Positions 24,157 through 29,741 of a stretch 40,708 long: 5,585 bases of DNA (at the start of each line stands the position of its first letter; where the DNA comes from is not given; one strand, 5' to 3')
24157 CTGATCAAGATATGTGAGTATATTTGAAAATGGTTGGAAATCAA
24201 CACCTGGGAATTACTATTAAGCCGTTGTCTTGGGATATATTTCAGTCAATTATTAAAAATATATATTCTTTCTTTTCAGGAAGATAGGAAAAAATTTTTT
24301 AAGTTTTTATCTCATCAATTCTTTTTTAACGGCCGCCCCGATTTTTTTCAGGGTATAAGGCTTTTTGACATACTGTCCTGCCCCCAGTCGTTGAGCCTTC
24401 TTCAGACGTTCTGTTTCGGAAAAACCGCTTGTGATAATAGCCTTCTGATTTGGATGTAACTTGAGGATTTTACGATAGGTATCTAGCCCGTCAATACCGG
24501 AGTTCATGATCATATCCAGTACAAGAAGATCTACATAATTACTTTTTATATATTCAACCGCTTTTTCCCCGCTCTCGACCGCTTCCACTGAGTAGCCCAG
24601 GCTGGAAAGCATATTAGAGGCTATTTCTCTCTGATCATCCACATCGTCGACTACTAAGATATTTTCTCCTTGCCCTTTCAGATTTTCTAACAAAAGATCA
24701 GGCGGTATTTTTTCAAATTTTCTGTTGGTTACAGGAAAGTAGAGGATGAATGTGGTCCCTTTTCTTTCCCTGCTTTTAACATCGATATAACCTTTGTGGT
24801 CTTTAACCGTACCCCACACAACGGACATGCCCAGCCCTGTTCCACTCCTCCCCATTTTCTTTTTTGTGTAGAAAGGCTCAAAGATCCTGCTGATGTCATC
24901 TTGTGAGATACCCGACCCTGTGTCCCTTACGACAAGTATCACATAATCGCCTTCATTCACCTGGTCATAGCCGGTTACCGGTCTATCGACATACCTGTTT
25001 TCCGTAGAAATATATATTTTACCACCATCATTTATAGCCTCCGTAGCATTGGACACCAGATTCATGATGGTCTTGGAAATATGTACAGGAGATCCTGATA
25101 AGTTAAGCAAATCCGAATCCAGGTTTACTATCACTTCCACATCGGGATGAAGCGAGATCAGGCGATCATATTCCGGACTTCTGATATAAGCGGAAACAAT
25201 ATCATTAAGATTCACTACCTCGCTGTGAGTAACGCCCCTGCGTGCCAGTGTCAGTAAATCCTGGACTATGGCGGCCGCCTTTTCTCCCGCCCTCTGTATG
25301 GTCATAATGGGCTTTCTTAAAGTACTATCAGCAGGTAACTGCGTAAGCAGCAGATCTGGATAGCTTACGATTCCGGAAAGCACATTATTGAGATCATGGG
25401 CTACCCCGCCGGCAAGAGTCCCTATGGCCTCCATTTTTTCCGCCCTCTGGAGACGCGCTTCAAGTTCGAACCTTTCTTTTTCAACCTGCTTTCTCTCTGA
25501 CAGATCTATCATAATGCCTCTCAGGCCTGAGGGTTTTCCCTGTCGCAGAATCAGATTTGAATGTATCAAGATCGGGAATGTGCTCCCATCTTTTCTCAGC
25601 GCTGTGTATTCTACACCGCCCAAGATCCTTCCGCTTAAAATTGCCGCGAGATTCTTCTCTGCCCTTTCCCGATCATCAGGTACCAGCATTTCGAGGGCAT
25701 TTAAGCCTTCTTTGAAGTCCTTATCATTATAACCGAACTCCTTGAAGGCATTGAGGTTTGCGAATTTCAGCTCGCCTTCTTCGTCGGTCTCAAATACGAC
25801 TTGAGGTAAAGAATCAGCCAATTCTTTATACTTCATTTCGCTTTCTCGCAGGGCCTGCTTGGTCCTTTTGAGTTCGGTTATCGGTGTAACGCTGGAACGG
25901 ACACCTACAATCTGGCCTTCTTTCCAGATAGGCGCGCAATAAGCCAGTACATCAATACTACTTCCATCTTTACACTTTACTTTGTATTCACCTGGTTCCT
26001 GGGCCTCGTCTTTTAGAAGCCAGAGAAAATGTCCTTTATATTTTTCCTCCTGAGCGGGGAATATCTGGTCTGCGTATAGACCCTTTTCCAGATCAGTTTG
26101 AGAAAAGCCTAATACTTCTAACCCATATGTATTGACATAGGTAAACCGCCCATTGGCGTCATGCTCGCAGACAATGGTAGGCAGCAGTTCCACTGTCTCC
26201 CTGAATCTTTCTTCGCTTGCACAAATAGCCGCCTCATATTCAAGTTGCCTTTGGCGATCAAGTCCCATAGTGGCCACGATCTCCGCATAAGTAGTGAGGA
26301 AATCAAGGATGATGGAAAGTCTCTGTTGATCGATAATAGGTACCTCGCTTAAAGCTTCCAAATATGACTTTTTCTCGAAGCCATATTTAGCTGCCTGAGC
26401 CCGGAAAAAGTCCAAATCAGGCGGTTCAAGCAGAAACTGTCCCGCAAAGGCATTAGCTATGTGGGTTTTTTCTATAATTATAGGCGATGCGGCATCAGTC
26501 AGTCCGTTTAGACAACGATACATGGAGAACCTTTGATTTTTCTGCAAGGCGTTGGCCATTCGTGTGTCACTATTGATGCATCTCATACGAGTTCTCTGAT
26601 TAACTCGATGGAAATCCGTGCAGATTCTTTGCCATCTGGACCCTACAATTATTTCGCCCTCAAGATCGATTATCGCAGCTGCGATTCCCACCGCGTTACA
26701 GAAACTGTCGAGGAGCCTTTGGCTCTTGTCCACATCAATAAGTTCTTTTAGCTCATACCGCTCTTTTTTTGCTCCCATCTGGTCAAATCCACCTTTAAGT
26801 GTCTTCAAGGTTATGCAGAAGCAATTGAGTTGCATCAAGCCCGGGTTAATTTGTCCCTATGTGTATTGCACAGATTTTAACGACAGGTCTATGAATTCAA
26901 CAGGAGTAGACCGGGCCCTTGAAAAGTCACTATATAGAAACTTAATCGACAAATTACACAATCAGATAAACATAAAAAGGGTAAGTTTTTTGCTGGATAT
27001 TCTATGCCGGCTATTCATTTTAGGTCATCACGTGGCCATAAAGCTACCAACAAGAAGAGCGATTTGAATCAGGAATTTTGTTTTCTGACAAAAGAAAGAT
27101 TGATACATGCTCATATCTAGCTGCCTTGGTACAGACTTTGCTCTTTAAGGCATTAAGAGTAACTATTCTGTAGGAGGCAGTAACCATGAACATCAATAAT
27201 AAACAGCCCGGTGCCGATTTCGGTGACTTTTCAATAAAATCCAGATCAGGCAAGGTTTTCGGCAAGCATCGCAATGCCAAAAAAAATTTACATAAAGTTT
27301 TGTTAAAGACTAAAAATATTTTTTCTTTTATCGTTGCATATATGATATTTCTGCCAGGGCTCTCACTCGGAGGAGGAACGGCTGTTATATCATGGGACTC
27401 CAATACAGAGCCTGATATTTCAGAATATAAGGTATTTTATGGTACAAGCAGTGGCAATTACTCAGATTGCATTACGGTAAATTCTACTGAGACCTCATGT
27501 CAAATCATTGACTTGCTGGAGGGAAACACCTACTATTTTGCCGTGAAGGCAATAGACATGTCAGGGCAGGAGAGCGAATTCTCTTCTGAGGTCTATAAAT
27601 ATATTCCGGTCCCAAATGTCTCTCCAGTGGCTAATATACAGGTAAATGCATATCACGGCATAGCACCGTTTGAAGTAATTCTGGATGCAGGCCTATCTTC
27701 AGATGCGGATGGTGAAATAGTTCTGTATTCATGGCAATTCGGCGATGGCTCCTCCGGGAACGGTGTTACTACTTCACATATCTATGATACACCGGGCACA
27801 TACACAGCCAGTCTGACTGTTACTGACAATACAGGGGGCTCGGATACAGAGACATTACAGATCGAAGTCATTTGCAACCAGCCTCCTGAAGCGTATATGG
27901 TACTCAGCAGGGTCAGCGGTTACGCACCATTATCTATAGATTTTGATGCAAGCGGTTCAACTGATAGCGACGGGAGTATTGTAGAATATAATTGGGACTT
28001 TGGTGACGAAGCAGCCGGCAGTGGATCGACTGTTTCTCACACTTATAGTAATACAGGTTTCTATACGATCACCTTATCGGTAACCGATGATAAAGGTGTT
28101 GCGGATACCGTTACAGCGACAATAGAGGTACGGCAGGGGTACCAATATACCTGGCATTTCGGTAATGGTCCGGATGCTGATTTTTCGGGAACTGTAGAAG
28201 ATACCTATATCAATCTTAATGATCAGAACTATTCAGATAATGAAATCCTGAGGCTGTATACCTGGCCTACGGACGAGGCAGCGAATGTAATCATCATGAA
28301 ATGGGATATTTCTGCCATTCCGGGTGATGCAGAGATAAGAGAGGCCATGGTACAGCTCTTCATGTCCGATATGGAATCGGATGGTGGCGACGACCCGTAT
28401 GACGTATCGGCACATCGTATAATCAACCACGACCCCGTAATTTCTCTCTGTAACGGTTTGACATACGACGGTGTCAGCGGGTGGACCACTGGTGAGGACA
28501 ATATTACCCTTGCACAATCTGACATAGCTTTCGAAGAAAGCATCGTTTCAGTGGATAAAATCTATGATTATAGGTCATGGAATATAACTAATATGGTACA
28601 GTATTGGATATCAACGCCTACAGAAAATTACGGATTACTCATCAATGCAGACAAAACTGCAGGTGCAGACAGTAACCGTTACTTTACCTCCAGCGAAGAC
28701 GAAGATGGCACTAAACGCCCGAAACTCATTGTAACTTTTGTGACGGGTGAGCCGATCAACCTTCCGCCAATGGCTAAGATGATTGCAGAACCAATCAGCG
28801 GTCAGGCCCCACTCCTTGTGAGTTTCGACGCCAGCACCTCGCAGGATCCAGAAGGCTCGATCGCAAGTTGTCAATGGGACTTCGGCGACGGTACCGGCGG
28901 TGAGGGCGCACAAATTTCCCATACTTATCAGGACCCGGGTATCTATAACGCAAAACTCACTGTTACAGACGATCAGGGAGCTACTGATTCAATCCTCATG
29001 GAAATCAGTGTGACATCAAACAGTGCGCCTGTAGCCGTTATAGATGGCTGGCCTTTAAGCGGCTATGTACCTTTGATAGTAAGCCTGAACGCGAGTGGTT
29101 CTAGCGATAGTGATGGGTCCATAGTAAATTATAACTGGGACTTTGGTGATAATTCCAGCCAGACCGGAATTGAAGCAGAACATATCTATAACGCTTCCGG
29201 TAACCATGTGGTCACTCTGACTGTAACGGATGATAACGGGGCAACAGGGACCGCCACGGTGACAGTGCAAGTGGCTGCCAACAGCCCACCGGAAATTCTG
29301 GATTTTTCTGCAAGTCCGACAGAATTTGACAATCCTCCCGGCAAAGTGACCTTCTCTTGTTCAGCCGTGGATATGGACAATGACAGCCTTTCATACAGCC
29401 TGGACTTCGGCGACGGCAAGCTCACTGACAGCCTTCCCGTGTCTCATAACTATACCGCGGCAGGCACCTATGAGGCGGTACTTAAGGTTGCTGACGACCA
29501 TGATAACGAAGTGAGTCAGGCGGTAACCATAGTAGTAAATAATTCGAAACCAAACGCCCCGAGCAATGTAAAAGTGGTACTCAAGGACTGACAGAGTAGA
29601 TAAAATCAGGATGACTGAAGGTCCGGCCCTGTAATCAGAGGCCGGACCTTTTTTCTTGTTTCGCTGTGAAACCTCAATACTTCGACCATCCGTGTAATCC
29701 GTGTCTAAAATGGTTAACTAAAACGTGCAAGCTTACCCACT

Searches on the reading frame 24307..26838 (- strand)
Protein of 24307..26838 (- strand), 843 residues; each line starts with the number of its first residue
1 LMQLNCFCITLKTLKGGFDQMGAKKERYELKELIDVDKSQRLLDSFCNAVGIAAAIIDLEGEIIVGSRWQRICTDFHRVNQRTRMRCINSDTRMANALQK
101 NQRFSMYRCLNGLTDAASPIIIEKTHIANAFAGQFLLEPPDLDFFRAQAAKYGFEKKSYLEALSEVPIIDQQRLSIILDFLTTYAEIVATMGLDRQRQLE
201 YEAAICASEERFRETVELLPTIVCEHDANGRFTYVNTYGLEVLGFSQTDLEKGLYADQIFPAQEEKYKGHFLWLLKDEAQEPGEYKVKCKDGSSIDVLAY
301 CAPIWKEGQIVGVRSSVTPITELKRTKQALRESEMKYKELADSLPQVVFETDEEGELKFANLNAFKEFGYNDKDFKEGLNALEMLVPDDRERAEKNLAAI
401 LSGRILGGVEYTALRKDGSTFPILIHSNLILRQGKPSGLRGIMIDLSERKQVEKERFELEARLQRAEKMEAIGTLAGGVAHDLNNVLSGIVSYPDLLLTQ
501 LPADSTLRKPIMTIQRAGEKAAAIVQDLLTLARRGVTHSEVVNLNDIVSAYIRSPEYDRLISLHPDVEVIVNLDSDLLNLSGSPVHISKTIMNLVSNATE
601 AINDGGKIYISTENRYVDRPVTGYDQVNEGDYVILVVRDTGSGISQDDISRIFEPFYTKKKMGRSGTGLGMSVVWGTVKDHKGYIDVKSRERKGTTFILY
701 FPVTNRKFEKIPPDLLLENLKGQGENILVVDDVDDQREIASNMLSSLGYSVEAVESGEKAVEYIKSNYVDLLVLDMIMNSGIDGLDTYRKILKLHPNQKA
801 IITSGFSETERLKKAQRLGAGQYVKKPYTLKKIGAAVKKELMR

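Call 20: search_protein_families(library=pfam, proteins=[window:24307-26838:-], max_evalue=0.00001)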
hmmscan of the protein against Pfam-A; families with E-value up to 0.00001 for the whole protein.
window:24307-26838:- (843 aa): 9 families
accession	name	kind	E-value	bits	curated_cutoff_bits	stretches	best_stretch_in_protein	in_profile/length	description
PF10114.15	PocR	-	1.6e-48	165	23.9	1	32-192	1-161/162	Sensory domain found in PocR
PF02518.31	HATPase_c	-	2e-21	76.9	26.4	1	584-704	3-110/111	Histidine kinase-, DNA gyrase B-, and HSP90-like ATPase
PF00072.30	Response_reg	-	5e-21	75.4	30.2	1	727-837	1-110/111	Response regulator receiver domain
PF13426.13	PAS_9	-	5.7e-15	55.9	27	1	222-322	3-103/103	PAS domain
PF08447.18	PAS_3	-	8.3e-15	55.3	25.6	1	366-442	10-88/89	PAS fold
PF00989.32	PAS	-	9.4e-14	51.8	22.6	1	210-309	1-101/113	PAS fold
PF13188.13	PAS_8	-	4.3e-09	36.4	21.8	0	210-262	1-52/65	PAS domain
PF08448.16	PAS_4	-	6.3e-09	36.5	23.1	0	342-451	2-110/110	PAS fold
PF00512.31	HisKA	-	8.2e-08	32.6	26.9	1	473-534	3-63/66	His Kinase A (phospho-acceptor) domain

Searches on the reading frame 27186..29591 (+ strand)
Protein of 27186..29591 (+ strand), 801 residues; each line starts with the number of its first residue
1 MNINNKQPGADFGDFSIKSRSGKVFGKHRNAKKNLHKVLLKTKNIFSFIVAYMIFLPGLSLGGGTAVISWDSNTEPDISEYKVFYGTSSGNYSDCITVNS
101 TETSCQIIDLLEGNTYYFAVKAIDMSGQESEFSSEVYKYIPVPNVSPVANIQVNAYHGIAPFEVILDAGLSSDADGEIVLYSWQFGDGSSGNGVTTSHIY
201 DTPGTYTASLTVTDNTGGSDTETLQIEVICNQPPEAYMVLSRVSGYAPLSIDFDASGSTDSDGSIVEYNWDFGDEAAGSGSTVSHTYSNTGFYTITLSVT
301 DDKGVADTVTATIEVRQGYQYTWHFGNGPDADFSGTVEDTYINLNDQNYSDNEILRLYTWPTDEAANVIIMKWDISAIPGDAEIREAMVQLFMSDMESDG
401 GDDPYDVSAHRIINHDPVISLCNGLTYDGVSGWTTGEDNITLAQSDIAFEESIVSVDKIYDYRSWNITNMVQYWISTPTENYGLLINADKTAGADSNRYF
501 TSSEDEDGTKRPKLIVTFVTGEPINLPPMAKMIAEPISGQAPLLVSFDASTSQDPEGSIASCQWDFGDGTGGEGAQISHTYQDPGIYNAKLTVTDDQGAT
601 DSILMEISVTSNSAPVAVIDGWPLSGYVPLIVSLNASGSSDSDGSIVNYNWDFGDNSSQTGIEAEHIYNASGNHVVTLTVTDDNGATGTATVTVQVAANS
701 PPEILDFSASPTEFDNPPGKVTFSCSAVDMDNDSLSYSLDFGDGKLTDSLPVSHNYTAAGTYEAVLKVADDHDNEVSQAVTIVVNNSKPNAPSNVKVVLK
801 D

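Call 20: search_protein_families(library=pfam, proteins=[window:27186-29591:+], max_evalue=0.00001)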
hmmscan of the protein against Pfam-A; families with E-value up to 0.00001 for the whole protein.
window:27186-29591:+ (801 aa): 7 families
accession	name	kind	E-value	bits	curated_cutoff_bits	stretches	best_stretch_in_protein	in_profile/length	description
PF18911.6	PKD_4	-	8.8e-102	333.8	27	5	525-602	1-77/85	PKD domain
PF00801.26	PKD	-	3.4e-68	226.1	23.5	5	165-223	18-76/80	PKD domain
PF22352.2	K319L-like_PKD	-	1e-27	96.4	27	2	632-696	14-84/84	K319L-like, PKD domain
PF21027.3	Sde0182_C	-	7.5e-11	42.9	27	0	632-704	2-73/83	Cellulose-binding protein Sde0182, C-terminal domain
PF05345.18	He_PIG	-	1.8e-07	32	24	0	201-228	68-95/96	Putative Ig domain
PF00041.27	fn3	-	4.8e-07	30.3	25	1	64-135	14-80/84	Fibronectin type III domain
PF17963.7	Big_9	-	3.6e-06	28.2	23.6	0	612-694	1-88/89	Bacterial Ig domain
